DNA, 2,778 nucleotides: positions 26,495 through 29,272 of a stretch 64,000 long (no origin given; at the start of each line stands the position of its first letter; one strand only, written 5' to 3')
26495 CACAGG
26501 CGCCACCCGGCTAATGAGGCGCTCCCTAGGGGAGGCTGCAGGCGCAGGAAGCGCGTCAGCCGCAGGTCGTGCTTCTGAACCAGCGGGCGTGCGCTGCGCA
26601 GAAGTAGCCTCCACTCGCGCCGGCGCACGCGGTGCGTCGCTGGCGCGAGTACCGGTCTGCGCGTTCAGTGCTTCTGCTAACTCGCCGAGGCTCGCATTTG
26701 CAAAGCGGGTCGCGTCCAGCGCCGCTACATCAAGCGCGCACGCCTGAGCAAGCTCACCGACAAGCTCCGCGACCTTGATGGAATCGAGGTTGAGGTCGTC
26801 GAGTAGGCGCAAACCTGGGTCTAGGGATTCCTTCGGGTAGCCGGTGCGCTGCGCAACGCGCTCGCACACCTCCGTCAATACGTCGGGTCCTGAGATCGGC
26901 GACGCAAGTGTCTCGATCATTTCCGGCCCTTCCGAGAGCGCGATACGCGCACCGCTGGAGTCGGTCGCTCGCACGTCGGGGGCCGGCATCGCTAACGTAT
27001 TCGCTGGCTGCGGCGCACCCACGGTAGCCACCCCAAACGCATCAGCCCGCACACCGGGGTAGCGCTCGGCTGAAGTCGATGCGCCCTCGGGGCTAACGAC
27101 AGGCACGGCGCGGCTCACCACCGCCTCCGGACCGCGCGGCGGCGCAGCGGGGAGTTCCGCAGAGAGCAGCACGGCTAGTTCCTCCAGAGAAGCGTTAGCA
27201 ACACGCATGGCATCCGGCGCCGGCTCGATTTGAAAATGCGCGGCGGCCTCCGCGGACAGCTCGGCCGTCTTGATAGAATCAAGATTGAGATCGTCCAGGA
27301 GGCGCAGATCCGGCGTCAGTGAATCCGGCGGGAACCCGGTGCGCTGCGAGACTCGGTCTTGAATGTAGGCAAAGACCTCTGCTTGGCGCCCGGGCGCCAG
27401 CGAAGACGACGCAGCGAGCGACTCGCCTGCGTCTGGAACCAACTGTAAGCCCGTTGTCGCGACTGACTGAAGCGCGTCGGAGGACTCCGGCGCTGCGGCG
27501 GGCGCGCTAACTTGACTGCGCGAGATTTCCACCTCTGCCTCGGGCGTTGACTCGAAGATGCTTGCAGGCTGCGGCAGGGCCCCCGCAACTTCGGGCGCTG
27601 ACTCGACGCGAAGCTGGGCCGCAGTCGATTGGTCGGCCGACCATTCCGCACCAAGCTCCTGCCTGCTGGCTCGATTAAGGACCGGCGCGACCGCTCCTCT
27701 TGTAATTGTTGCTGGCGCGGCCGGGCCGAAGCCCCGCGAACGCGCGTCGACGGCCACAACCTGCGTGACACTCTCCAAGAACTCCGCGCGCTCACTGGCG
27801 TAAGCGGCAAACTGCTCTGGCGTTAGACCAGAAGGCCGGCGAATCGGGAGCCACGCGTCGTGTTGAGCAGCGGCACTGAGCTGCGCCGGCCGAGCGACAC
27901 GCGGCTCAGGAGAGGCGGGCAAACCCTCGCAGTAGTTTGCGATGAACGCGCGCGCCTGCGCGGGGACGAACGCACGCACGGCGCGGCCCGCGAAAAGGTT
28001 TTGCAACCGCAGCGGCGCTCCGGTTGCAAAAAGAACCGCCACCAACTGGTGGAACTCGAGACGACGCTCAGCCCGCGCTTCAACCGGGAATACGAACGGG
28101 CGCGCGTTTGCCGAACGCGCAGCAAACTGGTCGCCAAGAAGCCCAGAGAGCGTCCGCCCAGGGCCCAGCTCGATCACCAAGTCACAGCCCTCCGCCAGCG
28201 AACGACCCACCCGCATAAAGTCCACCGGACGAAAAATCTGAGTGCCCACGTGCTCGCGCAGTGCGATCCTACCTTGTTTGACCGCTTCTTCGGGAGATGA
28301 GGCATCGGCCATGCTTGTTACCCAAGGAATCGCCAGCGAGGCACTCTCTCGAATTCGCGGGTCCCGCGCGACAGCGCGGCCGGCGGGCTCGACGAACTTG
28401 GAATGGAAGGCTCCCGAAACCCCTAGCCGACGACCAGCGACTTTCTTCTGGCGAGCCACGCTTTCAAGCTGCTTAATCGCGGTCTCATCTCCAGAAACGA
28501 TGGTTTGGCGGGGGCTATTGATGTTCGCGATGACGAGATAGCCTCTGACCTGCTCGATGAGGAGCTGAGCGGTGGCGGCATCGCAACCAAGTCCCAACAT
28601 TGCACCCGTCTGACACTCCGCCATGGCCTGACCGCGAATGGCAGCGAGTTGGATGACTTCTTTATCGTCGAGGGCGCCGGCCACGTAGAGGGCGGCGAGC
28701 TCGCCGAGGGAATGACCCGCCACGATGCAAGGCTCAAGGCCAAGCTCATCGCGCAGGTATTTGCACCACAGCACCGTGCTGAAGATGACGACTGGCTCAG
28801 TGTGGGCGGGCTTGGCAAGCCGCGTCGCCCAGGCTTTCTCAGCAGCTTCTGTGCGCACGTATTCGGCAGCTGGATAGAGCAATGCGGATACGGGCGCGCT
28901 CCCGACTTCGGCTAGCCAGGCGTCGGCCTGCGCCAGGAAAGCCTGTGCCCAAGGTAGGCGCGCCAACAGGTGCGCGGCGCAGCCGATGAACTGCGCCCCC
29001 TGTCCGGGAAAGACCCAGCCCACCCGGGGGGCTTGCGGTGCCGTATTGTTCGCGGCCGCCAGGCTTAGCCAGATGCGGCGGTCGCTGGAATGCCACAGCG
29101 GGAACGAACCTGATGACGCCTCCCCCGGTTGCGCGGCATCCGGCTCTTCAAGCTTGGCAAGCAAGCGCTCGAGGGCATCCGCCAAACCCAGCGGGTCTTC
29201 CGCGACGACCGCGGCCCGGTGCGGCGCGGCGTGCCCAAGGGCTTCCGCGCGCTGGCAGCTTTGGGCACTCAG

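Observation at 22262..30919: Orphan enediyne-type (PksE-like) iterative PKS with tandem ACPs and an apparently fused double-hotdog thioesterase, lacking the enediyne cassette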

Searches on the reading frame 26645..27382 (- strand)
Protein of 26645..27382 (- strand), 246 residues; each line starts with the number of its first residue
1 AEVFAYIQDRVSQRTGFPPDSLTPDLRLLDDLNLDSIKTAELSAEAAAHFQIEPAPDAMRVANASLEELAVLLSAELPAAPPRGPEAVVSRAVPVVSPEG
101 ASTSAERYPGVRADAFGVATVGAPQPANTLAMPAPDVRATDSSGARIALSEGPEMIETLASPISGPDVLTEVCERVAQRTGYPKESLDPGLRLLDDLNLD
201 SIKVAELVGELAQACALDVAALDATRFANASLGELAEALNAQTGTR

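Call 35: search_solved_structures(query=window:26645-27382:-, max_evalue=1, show_alignments=2)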
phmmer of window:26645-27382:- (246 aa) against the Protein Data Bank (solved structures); distinct sequences matched with E-value up to 1: 31.
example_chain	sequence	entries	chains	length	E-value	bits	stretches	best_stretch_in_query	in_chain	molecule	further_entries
2l9f_A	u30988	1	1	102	7e-09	39.4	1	169-242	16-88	CalE8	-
5y08_A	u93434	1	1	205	0.00085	22.8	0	12-59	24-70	4-hydroxy-2,2'-bipyrrole-5-methanol synthase PigH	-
1klp_A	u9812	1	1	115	0.00096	22.6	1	2-58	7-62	MEROMYCOLATE EXTENSION ACYL CARRIER PROTEIN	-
9s2u_I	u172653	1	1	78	0.0025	21.2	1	2-53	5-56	Meromycolate extension acyl carrier protein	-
7bvc_P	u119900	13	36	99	0.003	21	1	2-53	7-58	Meromycolate extension acyl carrier protein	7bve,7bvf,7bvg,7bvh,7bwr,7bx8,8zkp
2ehs_A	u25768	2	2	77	0.0033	20.8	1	172-233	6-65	Acyl carrier protein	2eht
9rfu_G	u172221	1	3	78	0.01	19.3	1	2-53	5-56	Meromycolate extension acyl carrier protein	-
9rgb_G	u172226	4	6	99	0.012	19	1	2-53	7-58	Meromycolate extension acyl carrier protein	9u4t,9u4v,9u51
6lvt_A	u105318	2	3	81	0.025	18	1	2-53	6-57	Acyl carrier protein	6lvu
4dxe_H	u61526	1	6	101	0.025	18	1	3-55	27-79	Acyl carrier protein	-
2n50_A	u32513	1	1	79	0.05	17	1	167-227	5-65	Acyl carrier protein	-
7ar7_T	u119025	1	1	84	0.057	16.8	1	9-66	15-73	Acyl carrier protein 1, mitochondrial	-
6sga_Fc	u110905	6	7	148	0.1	16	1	162-228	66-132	mt-SAF32 | Acyl carrier protein | mt-ACP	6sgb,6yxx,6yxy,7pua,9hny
1f80_D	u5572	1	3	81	0.12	15.7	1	162-230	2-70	ACYL CARRIER PROTEIN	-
7a23_k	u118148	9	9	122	0.15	15.4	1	10-66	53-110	ACPM1 | Acyl carrier protein 1, mitochondrial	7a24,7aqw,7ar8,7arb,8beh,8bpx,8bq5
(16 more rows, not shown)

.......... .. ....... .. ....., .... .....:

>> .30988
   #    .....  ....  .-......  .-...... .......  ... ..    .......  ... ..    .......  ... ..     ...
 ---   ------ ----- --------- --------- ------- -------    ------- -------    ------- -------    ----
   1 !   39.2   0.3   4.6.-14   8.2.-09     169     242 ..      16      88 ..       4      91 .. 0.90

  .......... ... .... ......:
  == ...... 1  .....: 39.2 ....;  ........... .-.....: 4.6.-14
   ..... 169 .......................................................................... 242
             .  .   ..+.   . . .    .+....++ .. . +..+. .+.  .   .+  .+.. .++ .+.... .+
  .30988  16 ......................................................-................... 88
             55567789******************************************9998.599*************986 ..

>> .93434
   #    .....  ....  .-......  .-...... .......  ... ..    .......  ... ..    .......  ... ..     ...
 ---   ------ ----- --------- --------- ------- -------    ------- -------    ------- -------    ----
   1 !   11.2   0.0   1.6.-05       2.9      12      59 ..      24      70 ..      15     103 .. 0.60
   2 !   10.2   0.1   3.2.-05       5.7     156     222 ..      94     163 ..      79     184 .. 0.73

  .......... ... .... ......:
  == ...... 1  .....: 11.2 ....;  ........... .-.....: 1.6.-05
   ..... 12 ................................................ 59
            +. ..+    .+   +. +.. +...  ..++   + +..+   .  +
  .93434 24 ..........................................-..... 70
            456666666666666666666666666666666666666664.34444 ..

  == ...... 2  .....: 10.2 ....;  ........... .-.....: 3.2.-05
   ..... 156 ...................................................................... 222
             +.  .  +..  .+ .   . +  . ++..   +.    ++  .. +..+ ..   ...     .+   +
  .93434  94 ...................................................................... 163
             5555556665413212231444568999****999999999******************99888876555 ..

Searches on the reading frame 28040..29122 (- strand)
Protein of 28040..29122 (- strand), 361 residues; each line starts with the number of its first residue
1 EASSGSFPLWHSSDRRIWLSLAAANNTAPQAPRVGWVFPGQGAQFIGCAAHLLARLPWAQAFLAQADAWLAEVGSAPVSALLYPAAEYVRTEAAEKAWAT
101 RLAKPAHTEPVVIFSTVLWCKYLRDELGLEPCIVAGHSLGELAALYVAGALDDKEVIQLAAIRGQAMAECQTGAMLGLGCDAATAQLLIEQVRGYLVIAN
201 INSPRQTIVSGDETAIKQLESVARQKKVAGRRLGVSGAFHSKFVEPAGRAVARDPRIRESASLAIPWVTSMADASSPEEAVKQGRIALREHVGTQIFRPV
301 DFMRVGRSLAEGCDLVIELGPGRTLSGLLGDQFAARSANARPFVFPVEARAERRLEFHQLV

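Call 34: search_solved_structures(query=window:28040-29122:-, max_evalue=0.00001)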
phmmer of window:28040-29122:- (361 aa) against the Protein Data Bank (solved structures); distinct sequences matched with E-value up to 0.00001: 98 (the best 60 are shown).
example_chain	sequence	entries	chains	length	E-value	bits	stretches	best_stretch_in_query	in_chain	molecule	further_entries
1mla_A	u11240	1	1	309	2.7e-23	85.9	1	35-330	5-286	MALONYL-COENZYME A ACYL CARRIER PROTEIN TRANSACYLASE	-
4rr5_A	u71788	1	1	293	2.8e-23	85.9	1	34-329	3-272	Malonyl CoA-acyl carrier protein transacylase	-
2g1h_A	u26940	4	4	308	3e-23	85.8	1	35-330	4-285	Malonyl CoA-acyl carrier protein transacylase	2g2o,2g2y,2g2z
3h0p_A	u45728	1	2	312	3.1e-23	85.7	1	34-329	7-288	S-malonyltransferase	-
6smd_B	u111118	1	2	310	9.3e-23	84.2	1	35-329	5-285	Malonyl CoA-acyl carrier protein transacylase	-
6u0j_A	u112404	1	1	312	1.5e-22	83.5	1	34-330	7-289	Malonyl CoA-acyl carrier protein transacylase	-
3hjv_A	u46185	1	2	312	2e-22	83.1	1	36-329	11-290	Malonyl Coa-acyl carrier protein transacylase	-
4mz0_A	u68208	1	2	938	1.6e-21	80.1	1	24-328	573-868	CurL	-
5ypv_A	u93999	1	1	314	3.6e-21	78.9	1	32-328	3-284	Malonyl CoA-acyl carrier protein transacylase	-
3g87_A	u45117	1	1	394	5.1e-21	78.5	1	37-304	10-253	Malonyl CoA-acyl carrier protein transacylase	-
3k89_A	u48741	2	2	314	5.3e-21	78.4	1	34-348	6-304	Malonyl CoA-ACP transacylase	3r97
3rgi_A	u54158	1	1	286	2.1e-20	76.4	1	100-330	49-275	DisD protein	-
6apk_A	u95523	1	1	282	2.6e-20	76.1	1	100-329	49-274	DisD protein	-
3sbm_A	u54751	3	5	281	2.8e-20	76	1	100-329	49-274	DisD protein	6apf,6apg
3tqe_A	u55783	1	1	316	3.2e-20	75.8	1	34-329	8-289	Malonyl-CoA-[acyl-carrier-protein] transacylase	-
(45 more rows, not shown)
